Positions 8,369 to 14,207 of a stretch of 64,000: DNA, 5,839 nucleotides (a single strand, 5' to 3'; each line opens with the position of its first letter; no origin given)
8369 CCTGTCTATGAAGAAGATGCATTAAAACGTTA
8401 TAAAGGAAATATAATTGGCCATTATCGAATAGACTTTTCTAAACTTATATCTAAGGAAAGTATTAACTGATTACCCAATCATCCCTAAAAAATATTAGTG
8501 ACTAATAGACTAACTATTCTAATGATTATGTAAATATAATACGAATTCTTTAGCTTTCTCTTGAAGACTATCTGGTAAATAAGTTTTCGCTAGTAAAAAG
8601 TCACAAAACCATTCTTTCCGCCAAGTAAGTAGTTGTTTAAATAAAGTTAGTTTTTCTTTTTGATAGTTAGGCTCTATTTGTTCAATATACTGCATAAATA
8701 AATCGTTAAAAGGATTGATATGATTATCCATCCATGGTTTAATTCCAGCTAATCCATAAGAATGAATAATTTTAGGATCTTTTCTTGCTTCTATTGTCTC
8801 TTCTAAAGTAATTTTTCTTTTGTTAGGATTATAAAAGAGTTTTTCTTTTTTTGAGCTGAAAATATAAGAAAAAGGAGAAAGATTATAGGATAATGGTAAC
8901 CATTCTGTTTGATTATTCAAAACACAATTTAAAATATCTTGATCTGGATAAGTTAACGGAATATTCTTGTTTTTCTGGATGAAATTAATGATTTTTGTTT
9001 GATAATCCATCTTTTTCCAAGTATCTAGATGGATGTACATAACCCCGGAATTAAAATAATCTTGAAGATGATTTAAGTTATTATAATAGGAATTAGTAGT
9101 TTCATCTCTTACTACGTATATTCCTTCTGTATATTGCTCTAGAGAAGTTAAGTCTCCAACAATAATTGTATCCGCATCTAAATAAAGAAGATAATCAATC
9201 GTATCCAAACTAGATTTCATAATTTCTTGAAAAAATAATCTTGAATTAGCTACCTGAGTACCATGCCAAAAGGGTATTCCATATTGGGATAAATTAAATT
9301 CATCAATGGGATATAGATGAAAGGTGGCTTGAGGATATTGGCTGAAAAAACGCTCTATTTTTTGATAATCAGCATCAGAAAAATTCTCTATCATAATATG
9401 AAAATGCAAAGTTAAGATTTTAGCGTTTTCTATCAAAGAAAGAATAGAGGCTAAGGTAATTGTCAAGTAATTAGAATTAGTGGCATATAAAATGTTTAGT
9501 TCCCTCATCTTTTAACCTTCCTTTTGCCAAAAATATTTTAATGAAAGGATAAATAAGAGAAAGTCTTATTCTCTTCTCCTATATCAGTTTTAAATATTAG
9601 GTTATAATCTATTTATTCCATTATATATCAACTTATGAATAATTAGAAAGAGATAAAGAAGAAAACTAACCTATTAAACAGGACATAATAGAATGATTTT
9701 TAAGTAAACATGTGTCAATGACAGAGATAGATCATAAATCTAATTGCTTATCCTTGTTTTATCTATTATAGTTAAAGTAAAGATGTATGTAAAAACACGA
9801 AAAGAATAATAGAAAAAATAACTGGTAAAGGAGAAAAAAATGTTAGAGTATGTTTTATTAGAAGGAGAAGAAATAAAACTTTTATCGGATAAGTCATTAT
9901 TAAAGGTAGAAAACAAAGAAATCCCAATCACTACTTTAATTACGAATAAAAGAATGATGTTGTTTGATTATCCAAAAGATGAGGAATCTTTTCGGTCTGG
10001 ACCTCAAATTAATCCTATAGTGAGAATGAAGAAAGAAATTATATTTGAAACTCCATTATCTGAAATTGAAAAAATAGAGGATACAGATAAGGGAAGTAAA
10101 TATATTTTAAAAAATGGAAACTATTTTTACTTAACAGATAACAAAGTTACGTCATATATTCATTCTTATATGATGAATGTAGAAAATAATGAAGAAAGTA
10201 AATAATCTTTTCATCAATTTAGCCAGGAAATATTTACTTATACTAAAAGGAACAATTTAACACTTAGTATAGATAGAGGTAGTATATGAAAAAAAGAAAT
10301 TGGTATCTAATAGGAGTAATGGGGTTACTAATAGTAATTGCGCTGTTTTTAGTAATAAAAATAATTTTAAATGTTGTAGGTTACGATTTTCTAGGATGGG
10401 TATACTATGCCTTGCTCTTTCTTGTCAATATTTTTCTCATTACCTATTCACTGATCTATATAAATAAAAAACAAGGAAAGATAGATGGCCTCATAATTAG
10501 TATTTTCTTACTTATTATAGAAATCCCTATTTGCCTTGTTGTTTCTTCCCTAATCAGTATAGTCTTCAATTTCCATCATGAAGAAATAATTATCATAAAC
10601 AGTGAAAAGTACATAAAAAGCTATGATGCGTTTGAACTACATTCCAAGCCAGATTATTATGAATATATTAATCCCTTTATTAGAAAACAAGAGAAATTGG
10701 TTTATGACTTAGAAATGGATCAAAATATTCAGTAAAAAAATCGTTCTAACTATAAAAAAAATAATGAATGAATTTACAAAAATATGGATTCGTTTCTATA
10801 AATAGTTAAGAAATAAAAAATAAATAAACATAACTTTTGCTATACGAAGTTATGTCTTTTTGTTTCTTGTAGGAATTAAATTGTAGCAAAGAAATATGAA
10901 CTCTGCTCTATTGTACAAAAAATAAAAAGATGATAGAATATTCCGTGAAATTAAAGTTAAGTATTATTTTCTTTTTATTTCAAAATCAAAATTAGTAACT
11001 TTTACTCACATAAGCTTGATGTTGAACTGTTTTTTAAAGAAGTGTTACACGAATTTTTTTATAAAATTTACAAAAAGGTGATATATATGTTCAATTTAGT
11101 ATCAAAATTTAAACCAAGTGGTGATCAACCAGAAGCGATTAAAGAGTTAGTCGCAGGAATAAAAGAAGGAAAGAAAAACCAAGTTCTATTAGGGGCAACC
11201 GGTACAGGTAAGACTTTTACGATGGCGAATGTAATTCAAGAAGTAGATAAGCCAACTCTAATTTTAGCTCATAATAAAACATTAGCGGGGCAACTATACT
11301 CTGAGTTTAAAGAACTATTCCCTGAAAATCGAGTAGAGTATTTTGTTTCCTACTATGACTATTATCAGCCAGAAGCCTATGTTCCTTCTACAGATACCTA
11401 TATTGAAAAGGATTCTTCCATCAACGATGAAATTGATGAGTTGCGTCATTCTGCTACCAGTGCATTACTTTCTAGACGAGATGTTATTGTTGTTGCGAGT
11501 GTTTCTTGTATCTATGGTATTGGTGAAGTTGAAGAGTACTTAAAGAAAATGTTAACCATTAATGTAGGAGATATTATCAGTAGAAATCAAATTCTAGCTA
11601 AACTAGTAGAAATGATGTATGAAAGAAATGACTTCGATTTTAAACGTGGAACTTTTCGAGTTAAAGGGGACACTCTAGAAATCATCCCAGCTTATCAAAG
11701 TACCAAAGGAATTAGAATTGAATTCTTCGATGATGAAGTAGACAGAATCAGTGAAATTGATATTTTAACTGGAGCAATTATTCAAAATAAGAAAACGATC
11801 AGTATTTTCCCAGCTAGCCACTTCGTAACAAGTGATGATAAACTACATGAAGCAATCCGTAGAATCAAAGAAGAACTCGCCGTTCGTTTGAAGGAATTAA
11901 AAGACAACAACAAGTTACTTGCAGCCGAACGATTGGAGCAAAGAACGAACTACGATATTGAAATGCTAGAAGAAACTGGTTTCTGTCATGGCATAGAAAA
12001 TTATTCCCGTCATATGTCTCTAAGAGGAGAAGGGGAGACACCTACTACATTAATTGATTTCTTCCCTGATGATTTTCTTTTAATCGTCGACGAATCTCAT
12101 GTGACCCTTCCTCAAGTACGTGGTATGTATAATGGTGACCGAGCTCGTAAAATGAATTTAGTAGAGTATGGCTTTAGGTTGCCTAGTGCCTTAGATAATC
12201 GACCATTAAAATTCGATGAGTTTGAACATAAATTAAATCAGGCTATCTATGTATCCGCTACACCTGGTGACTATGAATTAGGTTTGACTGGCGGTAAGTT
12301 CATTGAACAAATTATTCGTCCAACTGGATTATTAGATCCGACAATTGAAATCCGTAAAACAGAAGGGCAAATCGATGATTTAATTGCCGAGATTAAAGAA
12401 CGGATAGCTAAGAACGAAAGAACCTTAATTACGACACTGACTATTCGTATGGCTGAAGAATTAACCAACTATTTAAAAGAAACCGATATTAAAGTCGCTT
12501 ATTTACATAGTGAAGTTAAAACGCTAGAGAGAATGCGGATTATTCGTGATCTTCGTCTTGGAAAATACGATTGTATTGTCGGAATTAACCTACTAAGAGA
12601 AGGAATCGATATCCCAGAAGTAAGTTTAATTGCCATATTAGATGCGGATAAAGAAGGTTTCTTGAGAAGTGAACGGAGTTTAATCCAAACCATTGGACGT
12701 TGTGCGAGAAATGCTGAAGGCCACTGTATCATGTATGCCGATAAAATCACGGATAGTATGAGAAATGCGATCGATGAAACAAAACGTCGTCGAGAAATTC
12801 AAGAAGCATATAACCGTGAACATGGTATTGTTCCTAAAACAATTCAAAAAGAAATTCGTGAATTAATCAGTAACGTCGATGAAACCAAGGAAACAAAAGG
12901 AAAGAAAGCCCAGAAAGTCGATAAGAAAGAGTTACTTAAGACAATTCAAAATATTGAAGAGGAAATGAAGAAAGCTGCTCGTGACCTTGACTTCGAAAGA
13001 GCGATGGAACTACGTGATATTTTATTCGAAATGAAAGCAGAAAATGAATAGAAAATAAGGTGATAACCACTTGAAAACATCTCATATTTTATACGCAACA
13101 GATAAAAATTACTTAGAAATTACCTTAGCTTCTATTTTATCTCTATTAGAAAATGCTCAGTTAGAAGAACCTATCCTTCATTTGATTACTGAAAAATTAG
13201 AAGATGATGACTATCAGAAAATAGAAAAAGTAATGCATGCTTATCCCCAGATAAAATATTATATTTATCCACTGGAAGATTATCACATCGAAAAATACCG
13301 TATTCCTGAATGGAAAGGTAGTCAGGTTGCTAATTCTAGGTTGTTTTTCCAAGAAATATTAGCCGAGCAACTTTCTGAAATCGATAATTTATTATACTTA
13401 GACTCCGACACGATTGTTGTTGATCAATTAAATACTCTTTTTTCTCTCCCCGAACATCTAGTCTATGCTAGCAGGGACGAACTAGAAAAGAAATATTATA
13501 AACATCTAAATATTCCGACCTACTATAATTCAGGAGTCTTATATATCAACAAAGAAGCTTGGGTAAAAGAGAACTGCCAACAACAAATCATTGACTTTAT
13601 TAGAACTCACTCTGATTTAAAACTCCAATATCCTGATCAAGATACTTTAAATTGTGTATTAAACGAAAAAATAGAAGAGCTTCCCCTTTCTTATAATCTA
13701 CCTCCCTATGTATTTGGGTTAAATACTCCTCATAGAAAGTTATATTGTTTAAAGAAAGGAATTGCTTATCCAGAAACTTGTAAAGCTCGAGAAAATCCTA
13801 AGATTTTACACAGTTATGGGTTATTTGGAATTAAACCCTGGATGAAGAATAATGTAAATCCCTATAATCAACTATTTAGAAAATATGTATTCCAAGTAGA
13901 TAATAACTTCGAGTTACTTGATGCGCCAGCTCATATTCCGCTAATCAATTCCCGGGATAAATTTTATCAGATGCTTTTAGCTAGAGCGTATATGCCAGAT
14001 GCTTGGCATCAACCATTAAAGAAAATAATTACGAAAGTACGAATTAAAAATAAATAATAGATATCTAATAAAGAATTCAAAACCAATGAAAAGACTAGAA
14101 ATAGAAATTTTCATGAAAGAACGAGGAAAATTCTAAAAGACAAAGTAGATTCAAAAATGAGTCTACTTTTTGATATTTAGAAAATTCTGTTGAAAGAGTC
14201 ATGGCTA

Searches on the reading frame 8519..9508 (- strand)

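Call 3: search_protein_families(library=pfam, proteins=[window:8519-9508:-], max_evalue=0.1)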
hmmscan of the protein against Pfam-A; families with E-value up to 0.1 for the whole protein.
window:8519-9508:- (329 aa): 1 family
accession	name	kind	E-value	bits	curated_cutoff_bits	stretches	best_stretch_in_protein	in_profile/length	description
PF01501.26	Glyco_transf_8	-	6.4e-30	105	24.3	1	5-262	1-252/253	Glycosyl transferase family 8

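Call 4: search_protein_families(library=ncbifam, proteins=[window:8519-9508:-], max_evalue=0.1)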
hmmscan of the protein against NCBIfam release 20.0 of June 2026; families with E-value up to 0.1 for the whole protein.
window:8519-9508:- (329 aa): 1 family
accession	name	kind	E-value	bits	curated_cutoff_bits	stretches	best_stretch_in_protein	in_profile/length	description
NF011718.0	PRK15171.1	equivalog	1.5e-20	73.7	461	1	3-228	27-255/337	lipopolysaccharide 3-alpha-galactosyltransferase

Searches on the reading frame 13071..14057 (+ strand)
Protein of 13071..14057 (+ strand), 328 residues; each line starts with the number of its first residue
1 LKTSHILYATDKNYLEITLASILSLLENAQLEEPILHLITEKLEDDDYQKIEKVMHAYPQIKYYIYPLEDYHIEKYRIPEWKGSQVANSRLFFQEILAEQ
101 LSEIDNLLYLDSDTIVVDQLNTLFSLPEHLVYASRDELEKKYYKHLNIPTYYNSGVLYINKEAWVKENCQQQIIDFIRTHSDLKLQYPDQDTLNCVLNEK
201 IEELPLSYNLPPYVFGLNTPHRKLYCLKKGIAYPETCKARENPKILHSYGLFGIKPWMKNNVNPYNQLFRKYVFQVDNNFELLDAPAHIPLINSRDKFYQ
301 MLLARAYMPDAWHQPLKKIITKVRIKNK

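Call 3: search_protein_families(library=pfam, proteins=[window:13071-14057:+], max_evalue=0.1)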
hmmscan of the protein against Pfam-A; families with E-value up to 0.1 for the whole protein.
window:13071-14057:+ (328 aa): 4 families
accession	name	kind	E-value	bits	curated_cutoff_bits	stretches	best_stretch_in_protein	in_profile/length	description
PF01501.26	Glyco_transf_8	-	2.6e-30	106.3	24.3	1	5-259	1-251/253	Glycosyl transferase family 8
PF11051.14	Mannosyl_trans3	-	0.0094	15.8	22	1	22-128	19-117/273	Mannosyltransferase putative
PF03407.22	Nucleotid_trans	-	0.073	13.5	22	0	106-215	68-172/208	Nucleotide-diphospho-sugar transferase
PF07709.16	SRR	-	0.093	13.6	20.6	0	271-283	1-13/14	Seven Residue Repeat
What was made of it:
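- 13071..14057 (+): GT8 glycosyltransferase gene, inserted between uvrB and the radical SAM gene in this genome only. Pfam Glyco_transf_8 at 2.6e-30 (call 3).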

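Call 4: search_protein_families(library=ncbifam, proteins=[window:13071-14057:+], max_evalue=0.1)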
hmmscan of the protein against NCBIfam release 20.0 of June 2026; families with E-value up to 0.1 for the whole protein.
window:13071-14057:+ (328 aa): 1 family
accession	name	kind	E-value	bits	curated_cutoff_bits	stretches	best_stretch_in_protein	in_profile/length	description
NF011718.0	PRK15171.1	equivalog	2.7e-18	66.2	461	1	4-210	28-240/337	lipopolysaccharide 3-alpha-galactosyltransferase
